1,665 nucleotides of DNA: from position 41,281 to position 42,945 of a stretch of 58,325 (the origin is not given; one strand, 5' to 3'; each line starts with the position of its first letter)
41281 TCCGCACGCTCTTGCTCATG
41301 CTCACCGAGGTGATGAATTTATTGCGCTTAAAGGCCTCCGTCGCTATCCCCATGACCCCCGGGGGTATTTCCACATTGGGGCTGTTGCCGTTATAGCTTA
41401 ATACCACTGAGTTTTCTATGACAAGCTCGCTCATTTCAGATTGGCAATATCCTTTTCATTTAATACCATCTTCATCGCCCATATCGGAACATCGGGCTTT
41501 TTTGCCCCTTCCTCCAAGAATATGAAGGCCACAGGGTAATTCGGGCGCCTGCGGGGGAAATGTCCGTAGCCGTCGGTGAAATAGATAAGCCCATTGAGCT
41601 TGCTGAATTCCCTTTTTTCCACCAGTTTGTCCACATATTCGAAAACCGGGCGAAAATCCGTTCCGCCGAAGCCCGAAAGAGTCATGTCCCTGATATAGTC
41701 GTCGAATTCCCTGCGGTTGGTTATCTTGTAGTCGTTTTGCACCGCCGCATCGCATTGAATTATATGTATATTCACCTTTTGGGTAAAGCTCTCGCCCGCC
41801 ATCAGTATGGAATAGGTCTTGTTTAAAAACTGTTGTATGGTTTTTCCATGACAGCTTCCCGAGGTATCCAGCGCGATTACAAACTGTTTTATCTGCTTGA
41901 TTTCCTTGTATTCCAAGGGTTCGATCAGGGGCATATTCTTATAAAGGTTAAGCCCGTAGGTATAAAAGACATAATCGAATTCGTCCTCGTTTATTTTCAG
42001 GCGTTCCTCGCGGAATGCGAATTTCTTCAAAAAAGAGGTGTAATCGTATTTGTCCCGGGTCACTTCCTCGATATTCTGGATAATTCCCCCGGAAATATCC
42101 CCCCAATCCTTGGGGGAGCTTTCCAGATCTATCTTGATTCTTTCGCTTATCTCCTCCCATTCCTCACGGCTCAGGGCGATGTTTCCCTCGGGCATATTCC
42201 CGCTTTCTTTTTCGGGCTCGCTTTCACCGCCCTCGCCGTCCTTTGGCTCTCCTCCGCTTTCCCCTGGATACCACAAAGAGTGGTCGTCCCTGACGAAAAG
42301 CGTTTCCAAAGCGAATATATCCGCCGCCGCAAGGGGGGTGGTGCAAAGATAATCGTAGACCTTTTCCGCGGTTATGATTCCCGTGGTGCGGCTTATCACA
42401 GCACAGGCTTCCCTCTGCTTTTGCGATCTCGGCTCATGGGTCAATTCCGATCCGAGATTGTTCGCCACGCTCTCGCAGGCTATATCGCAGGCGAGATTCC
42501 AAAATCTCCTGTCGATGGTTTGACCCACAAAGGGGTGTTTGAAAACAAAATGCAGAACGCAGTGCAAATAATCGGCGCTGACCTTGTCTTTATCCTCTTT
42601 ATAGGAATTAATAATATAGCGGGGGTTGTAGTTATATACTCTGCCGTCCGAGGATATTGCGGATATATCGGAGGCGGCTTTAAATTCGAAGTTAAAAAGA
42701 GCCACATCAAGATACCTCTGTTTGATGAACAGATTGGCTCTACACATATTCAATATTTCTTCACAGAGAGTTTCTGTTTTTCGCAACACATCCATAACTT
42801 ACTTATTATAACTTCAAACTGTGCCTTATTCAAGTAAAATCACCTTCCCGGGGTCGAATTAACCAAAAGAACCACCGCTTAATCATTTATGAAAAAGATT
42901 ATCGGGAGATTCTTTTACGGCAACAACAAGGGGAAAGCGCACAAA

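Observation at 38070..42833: Three-gene operon vWA/peptidase-like + cytoplasmic LRR + AAA_5/MoxR-like ATPase: candidate undescribed three-component system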

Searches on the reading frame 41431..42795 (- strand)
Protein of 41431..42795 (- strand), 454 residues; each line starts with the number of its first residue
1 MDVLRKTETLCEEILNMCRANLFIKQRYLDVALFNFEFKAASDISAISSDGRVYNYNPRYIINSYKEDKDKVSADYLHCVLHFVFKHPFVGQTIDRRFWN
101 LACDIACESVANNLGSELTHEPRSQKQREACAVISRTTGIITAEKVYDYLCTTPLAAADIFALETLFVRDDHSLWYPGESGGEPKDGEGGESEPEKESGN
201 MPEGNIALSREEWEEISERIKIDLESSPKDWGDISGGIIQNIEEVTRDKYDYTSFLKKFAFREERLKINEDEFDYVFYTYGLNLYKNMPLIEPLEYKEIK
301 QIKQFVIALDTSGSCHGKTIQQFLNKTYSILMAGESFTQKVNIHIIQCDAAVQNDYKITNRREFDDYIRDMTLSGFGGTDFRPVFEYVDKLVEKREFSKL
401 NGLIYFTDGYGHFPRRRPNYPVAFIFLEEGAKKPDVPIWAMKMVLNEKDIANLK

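Call 6: search_protein_families(library=pfam, proteins=[window:41431-42795:-], max_evalue=0.01)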
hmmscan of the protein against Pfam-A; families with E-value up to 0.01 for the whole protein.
window:41431-42795:- (454 aa): 2 families
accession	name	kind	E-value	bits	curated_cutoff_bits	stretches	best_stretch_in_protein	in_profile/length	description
PF09967.15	DUF2201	-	1.1e-15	58.2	26.4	1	306-444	2-121/123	VWA-like domain (DUF2201)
PF13203.12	DUF2201_N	-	5.4e-09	36.5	23.2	1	19-199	10-155/271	Putative metallopeptidase domain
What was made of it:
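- On vWA / MIDAS domain (Pfam DUF2201, VWA-like): Call 6: PF09967, 58.2 bits against a cut-off of 26.4, aa 306-444.
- On Zincin-type metallopeptidase (as implied by DUF2201_N, 'putative metallopeptidase'): Call 6: PF13203, 36.5 bits against a cut-off of 23.2.
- Checked: Gene 1 matches Pfam DUF2201 (58.2 bits, cut-off 26.4) and DUF2201_N (36.5 bits, cut-off 23.2) (call 6).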

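Call 8: search_protein_families(library=ncbifam, proteins=[window:41431-42795:-], max_evalue=0.01)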
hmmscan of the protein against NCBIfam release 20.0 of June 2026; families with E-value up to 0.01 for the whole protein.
window:41431-42795:- (454 aa): 1 family
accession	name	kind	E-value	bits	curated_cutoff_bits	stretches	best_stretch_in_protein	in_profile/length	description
TIGR03788.1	marine_srt_targ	equivalog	0.0016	17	551.65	1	292-409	260-379/629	marine proteobacterial sortase target protein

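Call 9: search_protein_families(library=padloc, proteins=[window:41431-42795:-], max_evalue=0.01)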
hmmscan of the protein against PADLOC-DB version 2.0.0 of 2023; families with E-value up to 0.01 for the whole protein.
window:41431-42795:- (454 aa): 0 families

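Call 16: find_homologous_proteins(query=window:41431-42795:-, max_evalue=0.00001)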
Query window:41431-42795:- (454 aa): 7985 proteins with E <= 0.00001 among 8000 candidates; the best 120 are listed.
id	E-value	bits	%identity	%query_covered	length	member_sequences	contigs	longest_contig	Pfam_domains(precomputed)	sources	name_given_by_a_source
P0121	0.0e+0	1054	100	100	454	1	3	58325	PF13203.13,PF09967.16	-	-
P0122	5.1e-199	680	66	100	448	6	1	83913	PF13203.13,PF09967.16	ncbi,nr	ncbi:MAG: VWA-like domain-containing protein [Eubacteriales bacterium]|nr:VWA-like domain-containing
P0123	4.2e-146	506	50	98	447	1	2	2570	PF13203.13,PF09967.16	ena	-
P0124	6.5e-145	502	50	98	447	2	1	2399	PF13203.13,PF09967.16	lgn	-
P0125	3.8e-144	499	50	98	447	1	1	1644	PF13203.13,PF09967.16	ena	-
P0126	2.8e-143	496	48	98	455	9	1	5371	PF13203.13,PF09967.16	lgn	-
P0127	4.5e-143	496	49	98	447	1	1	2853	PF13203.13,PF09967.16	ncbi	-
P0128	2.1e-141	490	48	99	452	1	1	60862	PF13519.13,PF13203.13,PF09967.16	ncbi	-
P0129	7.1e-141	488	47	99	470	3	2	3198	PF13203.13,PF09967.16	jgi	-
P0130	8.5e-141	488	47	100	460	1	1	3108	PF13203.13,PF09967.16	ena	-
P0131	1.3e-140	487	50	98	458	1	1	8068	PF13203.13,PF09967.16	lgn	-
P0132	1.6e-140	487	48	97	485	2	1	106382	PF13203.13,PF09967.16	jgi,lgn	-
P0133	3.2e-140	486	47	99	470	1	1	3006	PF13203.13,PF09967.16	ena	-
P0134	9.3e-140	485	47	99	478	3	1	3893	PF13203.13,PF09967.16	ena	-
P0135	1.2e-139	484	47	99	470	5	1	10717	PF13203.13,PF09967.16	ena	-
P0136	2.3e-139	483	50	98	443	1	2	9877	PF13203.13,PF09967.16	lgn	-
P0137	2.7e-139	483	49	97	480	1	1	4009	PF13203.13,PF09967.16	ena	-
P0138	3.3e-139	483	47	98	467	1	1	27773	PF13203.13,PF09967.16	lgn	-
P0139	4.5e-139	482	47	98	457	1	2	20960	PF13203.13,PF09967.16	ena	-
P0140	5.1e-139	482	49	98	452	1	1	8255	PF13203.13,PF09967.16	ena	-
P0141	5.2e-139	482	47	98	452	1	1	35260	PF13203.13,PF09967.16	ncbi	-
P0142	6.8e-139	482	48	98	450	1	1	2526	PF13203.13,PF09967.16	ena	-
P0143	7.2e-139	482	48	97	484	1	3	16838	PF13203.13,PF09967.16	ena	-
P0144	7.2e-139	482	47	98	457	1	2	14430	PF13203.13,PF09967.16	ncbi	-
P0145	1.3e-138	481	47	99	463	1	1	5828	PF13203.13,PF09967.16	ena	-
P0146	1.4e-138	481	46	99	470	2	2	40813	PF13203.13,PF09967.16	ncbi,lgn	-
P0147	1.8e-138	480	46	99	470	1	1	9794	PF13203.13,PF09967.16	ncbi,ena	-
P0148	2.4e-138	480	49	98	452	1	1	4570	PF13203.13,PF09967.16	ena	-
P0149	2.5e-138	480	47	98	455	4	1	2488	PF13203.13,PF09967.16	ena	-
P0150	2.5e-138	480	47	97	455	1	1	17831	PF13203.13,PF09967.16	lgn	-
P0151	3.2e-138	480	50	98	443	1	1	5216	PF13203.13,PF09967.16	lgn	-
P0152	3.7e-138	479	48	98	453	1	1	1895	PF13203.13,PF09967.16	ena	-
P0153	3.7e-138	479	48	98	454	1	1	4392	PF13203.13,PF09967.16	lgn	-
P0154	5.7e-138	479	46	97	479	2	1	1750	PF13203.13,PF09967.16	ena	-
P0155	6.8e-138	478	46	98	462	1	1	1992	PF13519.13,PF13203.13,PF09967.16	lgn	-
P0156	7.0e-138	478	45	98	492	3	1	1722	PF13203.13,PF09967.16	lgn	-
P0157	8.5e-138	478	47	98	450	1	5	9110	PF13203.13,PF09967.16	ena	-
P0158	9.0e-138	478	48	98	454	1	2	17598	PF13203.13,PF09967.16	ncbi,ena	-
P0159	9.9e-138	478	48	98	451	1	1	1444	PF13203.13,PF09967.16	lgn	-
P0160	1.1e-137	478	49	98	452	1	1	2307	PF13203.13,PF09967.16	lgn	-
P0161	1.4e-137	477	47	98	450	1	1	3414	PF13203.13,PF09967.16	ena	-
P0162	1.5e-137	477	49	98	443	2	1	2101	PF13203.13,PF09967.16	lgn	-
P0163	1.9e-137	477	44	99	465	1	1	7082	PF13203.13,PF09967.16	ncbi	-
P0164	2.2e-137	477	47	98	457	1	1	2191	PF13203.13,PF09967.16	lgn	-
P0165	3.2e-137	476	48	98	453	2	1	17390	PF13203.13,PF09967.16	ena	-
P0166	3.4e-137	476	48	98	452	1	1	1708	PF13519.13,PF13203.13,PF09967.16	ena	-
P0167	3.5e-137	476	48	98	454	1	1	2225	PF13203.13,PF09967.16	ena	-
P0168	3.6e-137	476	47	99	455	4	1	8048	PF13203.13,PF09967.16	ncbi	-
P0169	3.8e-137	476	47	98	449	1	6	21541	PF13203.13,PF09967.16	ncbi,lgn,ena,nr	ncbi:MAG: metallopeptidase [Ruminococcus sp.]|nr:metallopeptidase [Ruminococcus sp.]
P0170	4.5e-137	476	47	98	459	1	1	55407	PF13203.13,PF09967.16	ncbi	-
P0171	5.2e-137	476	48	98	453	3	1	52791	PF13203.13,PF09967.16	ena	-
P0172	7.9e-137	475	49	98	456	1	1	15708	PF13203.13,PF09967.16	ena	-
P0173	8.4e-137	475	49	98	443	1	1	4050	PF13203.13,PF09967.16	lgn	-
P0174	9.3e-137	475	47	99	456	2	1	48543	PF13203.13,PF09967.16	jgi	jgi:predicted metal-dependent peptidase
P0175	1.0e-136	475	48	98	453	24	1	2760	PF13203.13,PF09967.16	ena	-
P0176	1.1e-136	475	47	98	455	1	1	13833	PF13203.13,PF09967.16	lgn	-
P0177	1.1e-136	474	48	98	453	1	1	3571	PF13203.13,PF09967.16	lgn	-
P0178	1.5e-136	474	46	98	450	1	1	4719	PF13203.13,PF09967.16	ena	-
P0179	1.7e-136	474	47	99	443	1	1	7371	PF13203.13,PF09967.16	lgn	-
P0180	1.8e-136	474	46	98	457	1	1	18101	PF13203.13,PF09967.16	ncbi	-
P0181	1.8e-136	474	46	98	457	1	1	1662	PF13203.13,PF09967.16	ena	-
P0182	2.3e-136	473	49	98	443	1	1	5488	PF13203.13,PF09967.16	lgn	-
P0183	2.5e-136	473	47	98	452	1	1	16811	PF13203.13,PF09967.16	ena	-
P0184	2.5e-136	473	46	98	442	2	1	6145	PF13203.13,PF09967.16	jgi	jgi:predicted metal-dependent peptidase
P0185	2.5e-136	473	47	98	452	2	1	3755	PF13203.13,PF09967.16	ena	-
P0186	2.6e-136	473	47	97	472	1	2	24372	PF13203.13,PF09967.16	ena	-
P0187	2.7e-136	473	48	98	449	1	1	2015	PF13203.13,PF09967.16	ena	-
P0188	2.8e-136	473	48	97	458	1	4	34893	PF13203.13,PF09967.16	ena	-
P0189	2.8e-136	473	48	97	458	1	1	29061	PF13203.13,PF09967.16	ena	-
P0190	3.0e-136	473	48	97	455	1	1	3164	PF13203.13,PF09967.16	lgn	-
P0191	3.7e-136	473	47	98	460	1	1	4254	PF13203.13,PF09967.16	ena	-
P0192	6.1e-136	472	48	98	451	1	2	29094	PF13203.13,PF09967.16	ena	-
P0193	6.5e-136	472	47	98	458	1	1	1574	PF13203.13,PF09967.16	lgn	-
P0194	6.9e-136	472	48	99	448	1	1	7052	PF13203.13,PF09967.16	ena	-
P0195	7.0e-136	472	47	97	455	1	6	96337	PF13203.13,PF09967.16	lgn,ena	-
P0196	7.1e-136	472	48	98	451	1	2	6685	PF13203.13,PF09967.16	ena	-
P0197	7.2e-136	472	47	97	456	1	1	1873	PF13203.13,PF09967.16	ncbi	-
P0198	7.5e-136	472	47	98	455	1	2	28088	PF13203.13,PF09967.16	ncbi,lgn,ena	-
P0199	7.6e-136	472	48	98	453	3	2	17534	PF13203.13,PF09967.16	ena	-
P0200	9.3e-136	471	45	99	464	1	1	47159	PF13203.13,PF09967.16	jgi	jgi:predicted metal-dependent peptidase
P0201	1.0e-135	471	46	98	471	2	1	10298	PF13203.13,PF09967.16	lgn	-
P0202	1.1e-135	471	48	98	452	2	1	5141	PF13203.13,PF09967.16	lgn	-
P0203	1.1e-135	471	45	98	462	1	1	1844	PF13203.13,PF09967.16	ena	-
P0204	1.1e-135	471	48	97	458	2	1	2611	PF13203.13,PF09967.16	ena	-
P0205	1.1e-135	471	48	98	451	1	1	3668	PF13203.13,PF09967.16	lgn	-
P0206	1.3e-135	471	46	98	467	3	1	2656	PF13203.13,PF09967.16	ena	-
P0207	1.4e-135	471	48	98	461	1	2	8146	PF13203.13,PF09967.16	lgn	-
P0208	1.4e-135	471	47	97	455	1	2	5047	PF13203.13,PF09967.16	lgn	-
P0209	1.5e-135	471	47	97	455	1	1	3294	PF13203.13,PF09967.16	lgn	-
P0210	1.6e-135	471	48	99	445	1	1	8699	PF13203.13,PF09967.16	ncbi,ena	-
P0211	1.6e-135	471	49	98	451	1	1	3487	PF13203.13,PF09967.16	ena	-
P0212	1.7e-135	471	48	98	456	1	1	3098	PF13203.13,PF09967.16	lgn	-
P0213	1.7e-135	471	48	98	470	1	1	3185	PF13203.13,PF09967.16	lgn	-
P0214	1.8e-135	470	47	98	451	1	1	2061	PF13203.13,PF09967.16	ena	-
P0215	1.9e-135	470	48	97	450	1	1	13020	PF13203.13,PF09967.16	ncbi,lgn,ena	-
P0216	2.0e-135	470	45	98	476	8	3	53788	PF13203.13,PF09967.16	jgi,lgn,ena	-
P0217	2.1e-135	470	47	97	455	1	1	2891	PF13203.13,PF09967.16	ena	-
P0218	2.2e-135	470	44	99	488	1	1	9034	PF13203.13,PF09967.16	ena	-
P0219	2.3e-135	470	47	98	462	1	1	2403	PF13203.13,PF09967.16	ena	-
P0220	2.3e-135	470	48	98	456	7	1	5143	PF13203.13,PF09967.16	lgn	-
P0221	2.7e-135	470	48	98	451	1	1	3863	PF13203.13,PF09967.16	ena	-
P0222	2.7e-135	470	45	97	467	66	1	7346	PF13203.13,PF09967.16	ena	-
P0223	2.8e-135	470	47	97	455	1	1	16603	PF13203.13,PF09967.16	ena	-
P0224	3.1e-135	470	47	97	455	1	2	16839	PF13203.13,PF09967.16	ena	-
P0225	3.3e-135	470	47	99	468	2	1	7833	PF13203.13,PF09967.16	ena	-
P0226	3.4e-135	470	46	98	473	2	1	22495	PF13203.13,PF09967.16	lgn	-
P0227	3.5e-135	470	46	98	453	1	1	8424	PF13203.13,PF09967.16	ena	-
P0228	3.6e-135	469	47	97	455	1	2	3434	PF13203.13,PF09967.16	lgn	-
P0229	4.4e-135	469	47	98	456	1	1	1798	PF13203.13,PF09967.16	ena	-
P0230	4.8e-135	469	46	97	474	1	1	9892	PF13203.13,PF09967.16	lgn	-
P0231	5.5e-135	469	46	99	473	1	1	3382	PF13203.13,PF09967.16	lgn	-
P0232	5.9e-135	469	47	97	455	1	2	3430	PF13203.13,PF09967.16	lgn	-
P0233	6.5e-135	469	45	99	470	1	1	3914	PF13203.13,PF09967.16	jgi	-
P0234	7.0e-135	469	47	97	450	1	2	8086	PF13203.13,PF09967.16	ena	-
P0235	8.6e-135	468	48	98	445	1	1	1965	PF13203.13,PF09967.16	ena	-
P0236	9.3e-135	468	46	98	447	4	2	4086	PF13203.13,PF09967.16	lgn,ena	-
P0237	9.4e-135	468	46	98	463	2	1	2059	PF13519.13,PF13203.13,PF09967.16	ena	-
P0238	9.5e-135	468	47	97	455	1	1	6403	PF13203.13,PF09967.16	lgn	-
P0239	9.7e-135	468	47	97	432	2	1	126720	PF13519.13,PF13203.13,PF09967.16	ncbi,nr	ncbi:MAG: metallopeptidase [Clostridia bacterium]|nr:metallopeptidase [Clostridia bacterium]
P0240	1.0e-134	468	46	98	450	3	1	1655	PF13203.13,PF09967.16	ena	-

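Call 18: find_related_loci(query=A1, collection=genome_contigs, flank=7000)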
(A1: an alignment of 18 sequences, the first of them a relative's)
Query A1 (454 aa) in genome_contigs; peptide patterns used: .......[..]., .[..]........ (x = any residue, [..] = any of these).
600 stretches matched a pattern (row limit reached: there are more); 594 encode a relative of the query (tblastn E <= 1e-3); the best 80 are kept; 80 distinct loci.
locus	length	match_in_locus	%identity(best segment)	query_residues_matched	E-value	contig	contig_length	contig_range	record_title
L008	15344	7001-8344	65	1-454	0e+0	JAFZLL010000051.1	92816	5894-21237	MAG: Eubacteriaceae bacterium isolate RGIG7874 Water_buffalos_Reticulum-4__c728970, whole genome shotgun sequence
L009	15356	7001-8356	47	6-450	2e-139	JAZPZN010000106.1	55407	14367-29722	MAG: Oscillospiraceae bacterium isolate T1900044645_TS20190111.MAGScoT_cleanbin_000006 SGB_1339_k141_1096914, whole geno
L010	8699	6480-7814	48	1-450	1e-138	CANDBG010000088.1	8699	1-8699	MAG TPA_asm: uncultured Oscillibacter sp. isolate ERR6760113_bin.57_metawrap_v1.3_MAG genome assembly, contig: ERZ128028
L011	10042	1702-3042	47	6-450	1e-136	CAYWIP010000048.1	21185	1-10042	MAG TPA_asm: uncultured Ruminococcus sp. isolate SRP287540_co1_257 genome assembly, contig: NODE_2524_length_21185_cov_1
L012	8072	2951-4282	47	11-450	1e-136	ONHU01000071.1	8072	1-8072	uncultured Clostridiales bacterium isolate RUG321 genome assembly, contig: scaffold_6978, whole genome shotgun sequence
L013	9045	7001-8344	47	10-450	1e-136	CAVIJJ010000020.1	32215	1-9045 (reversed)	bacterium isolate H07616-L1_cleanbin_000017 genome assembly, contig: Spades_H07616-L1_contig_843, whole genome shotgun s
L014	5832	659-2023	44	4-450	4e-136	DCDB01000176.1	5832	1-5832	MAG TPA_asm: Lachnospiraceae bacterium UBA1066 UBA1066_contig_8490, whole genome shotgun sequence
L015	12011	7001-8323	46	3-450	6e-135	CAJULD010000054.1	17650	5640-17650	MAG TPA_asm: uncultured Oscillospiraceae bacterium isolate MGBC153020 genome assembly, contig: MGBC153020.54, whole geno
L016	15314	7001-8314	46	10-450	2e-134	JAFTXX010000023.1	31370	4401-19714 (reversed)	MAG: Clostridia bacterium isolate RGIG4250 Roe_deer_Colon-5__c533, whole genome shotgun sequence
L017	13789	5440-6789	46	6-450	5e-134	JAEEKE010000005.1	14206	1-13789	MAG: Bacillota bacterium isolate Tb.RUG.186 k141_318758_flag=1_multi=21.2099_len=14206, whole genome shotgun sequence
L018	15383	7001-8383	44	5-452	6e-134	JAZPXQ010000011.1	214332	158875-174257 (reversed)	MAG: Acutalibacteraceae bacterium isolate T1900044651_TS20190117.MAGScoT_cleanbin_000005 SGB_1416_k141_1053865, whole ge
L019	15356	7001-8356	45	11-450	1e-133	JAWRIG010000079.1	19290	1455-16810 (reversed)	MAG: Anaerovoracaceae bacterium isolate RFS23 c_000000089418, whole genome shotgun sequence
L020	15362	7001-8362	45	4-450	2e-133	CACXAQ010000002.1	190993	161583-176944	MAG: Ruminococcaceae bacterium isolate RUG11086 genome assembly, contig: RUG11086_asm_2, whole genome shotgun sequence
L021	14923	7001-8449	43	10-450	8e-133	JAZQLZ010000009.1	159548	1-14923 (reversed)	MAG: Acutalibacteraceae bacterium isolate T1900044607_TS20190073.MAGScoT_cleanbin_000036 SGB_763_k141_1365645, whole gen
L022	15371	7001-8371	44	5-450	3e-132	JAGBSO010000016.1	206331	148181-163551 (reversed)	MAG: Clostridia bacterium isolate RGIG9408 Yak_Cecum-1__c185840, whole genome shotgun sequence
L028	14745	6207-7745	42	6-450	3e-131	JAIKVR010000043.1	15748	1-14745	MAG: Eubacteriales bacterium isolate RUI407 k141_15596188_flag=0_multi=89.2805_len=15748, whole genome shotgun sequence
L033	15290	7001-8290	46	5-452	2e-130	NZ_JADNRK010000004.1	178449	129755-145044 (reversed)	Alkalibacter mobilis strain M17 DMB NODE_4_length_178449_cov_78.327514, whole genome shotgun sequence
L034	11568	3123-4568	42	6-450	2e-130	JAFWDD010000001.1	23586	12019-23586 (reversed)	MAG: Bacillota bacterium isolate RGIG5631 Sheep_Duodenum-3__c8595, whole genome shotgun sequence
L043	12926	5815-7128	43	6-450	2e-128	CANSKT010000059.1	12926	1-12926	MAG TPA_asm: uncultured Peptococcaceae bacterium isolate SRR15633974_bin.16_metawrap_v1.3_MAG genome assembly, contig: N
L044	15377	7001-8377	42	8-450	2e-128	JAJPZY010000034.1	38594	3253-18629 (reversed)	MAG: Clostridiales bacterium isolate BH.4_7 NODE_152_length_38594_cov_19.966476, whole genome shotgun sequence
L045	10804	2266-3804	41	6-450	3e-128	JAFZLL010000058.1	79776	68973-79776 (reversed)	MAG: Eubacteriaceae bacterium isolate RGIG7874 Water_buffalos_Reticulum-4__c850550, whole genome shotgun sequence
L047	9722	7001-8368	43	14-450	9e-128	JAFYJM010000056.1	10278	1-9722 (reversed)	MAG: Bacillota bacterium isolate RGIG7147 Water_buffalos_Abomasum-5__c575143, whole genome shotgun sequence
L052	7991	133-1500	44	10-450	1e-126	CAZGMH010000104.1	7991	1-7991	MAG TPA_asm: uncultured Eubacterium sp. isolate SRP222994_co1_173 genome assembly, contig: NODE_18699_length_7991_cov_17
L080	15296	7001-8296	43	4-454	1e-119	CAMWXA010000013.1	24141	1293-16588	MAG TPA_asm: uncultured Lachnospiraceae bacterium isolate SRR14411259_bin.3_metawrap_v1.3_MAG genome assembly, contig: N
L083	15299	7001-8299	42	10-450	2e-119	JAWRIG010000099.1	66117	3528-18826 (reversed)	MAG: Anaerovoracaceae bacterium isolate RFS23 c_000000126858, whole genome shotgun sequence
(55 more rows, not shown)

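Call 30: search_solved_structures(query=A1, max_evalue=1, show_alignments=1)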
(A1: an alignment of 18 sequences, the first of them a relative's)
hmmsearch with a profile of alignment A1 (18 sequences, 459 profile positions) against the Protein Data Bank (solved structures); distinct sequences matched with E-value up to 1: 0.

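Call 47: search_protein_families(library=pfam, alignment_id=A3, max_evalue=0.00001)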
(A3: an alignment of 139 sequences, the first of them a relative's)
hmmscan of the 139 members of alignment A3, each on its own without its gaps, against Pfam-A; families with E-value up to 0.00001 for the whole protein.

A. member 1, L008:5745-6887:- (381 aa): 2 families
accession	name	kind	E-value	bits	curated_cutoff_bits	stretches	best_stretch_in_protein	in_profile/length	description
PF01979.26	Amidohydro_1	-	1.4e-22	80.9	25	1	49-374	1-342/345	Amidohydrolase family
PF07969.17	Amidohydro_3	-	2.7e-18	67.1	29.7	2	323-364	406-447/472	Amidohydrolase family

B. families by the number of members that match (of 139 scanned): 129 families (the first 25 are shown)
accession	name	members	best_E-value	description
PF01208.23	URO-D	4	1.7e-49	Uroporphyrinogen decarboxylase (URO-D)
PF01554.23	MatE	4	3.1e-42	MatE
PF13241.12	NAD_binding_7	4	6.3e-28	Putative NAD(P)-binding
PF03009.23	GDPD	4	1.1e-22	Glycerophosphoryl diester phosphodiesterase family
PF20256.3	MoCoBD_2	3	2.6e-66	Molybdopterin cofactor-binding domain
PF13569.11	DUF4132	3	6.8e-32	Domain of unknown function (DUF4132)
PF13306.12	LRR_5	2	5.5e-183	BspA type Leucine rich repeat region (6 copies)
PF02738.23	MoCoBD_1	2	7.5e-71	Molybdopterin cofactor-binding domain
PF08459.17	UvrC_RNaseH_dom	2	6.4e-54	UvrC RNAse H endonuclease domain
PF22920.2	UvrC_RNaseH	2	4.6e-38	UvrC Ribonuclease H-like domain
PF19789.6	DUF6273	2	1.2e-28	Domain of unknown function (DUF6273)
PF00929.31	RNase_T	2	4.5e-26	Exonuclease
PF02001.22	DUF134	2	7.5e-24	Protein of unknown function DUF134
PF02579.22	Nitro_FeMo-Co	2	2.5e-20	Dinitrogenase iron-molybdenum cofactor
PF02525.22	Flavodoxin_2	2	1.2e-19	Flavodoxin-like fold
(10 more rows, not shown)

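Call 48: predict_structure(alignment_id=A1)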
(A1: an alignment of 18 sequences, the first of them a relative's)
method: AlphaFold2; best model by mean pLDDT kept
length: 454 residues; sequences in the alignment: 18
mean_pLDDT: 72.1   pTM: 0.56
mean pLDDT of the five models: 72.1, 71.5, 71.5, 71.2, 66.4
residues with pLDDT >= 90: 89; 70-90: 214; 50-70: 67; < 50: 84
segments of 3 or more residues with pLDDT < 50: 178-207, 245-250, 263-301, 336-338, 452-454
pLDDT, mean of each block of 10 residues (from residue 1): 84 93 84 91 89 92 88 91 87 77 92 62 83 87 85 88 92 68 26 26 40 84 69 68 55 65 36 29 33 32 77 69 83 58 85 86 85 68 90 84 82 81 75 64 72 47
secondary structure, 60 per line:
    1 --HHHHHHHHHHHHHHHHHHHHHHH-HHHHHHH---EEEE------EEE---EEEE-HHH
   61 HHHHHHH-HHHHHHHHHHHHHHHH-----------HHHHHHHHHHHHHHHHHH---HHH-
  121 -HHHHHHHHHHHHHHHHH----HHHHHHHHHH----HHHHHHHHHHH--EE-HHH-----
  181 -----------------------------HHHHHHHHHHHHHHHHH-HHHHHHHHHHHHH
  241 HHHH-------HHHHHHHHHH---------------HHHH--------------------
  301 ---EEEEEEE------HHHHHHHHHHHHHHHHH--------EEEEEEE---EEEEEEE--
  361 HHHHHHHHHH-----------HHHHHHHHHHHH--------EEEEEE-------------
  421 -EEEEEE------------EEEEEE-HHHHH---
elements in order: H3-25 H27-33 E37-40 E47-49 E53-56 H58-67 H69-84 H96-113 H122-138 H143-152 H157-167 H210-226 H228-244 H252-261 H277-280 E304-310 H317-333 E342-348 E352-358 H361-370 H382-393 E402-407 E422-427 E440-445 H447-451
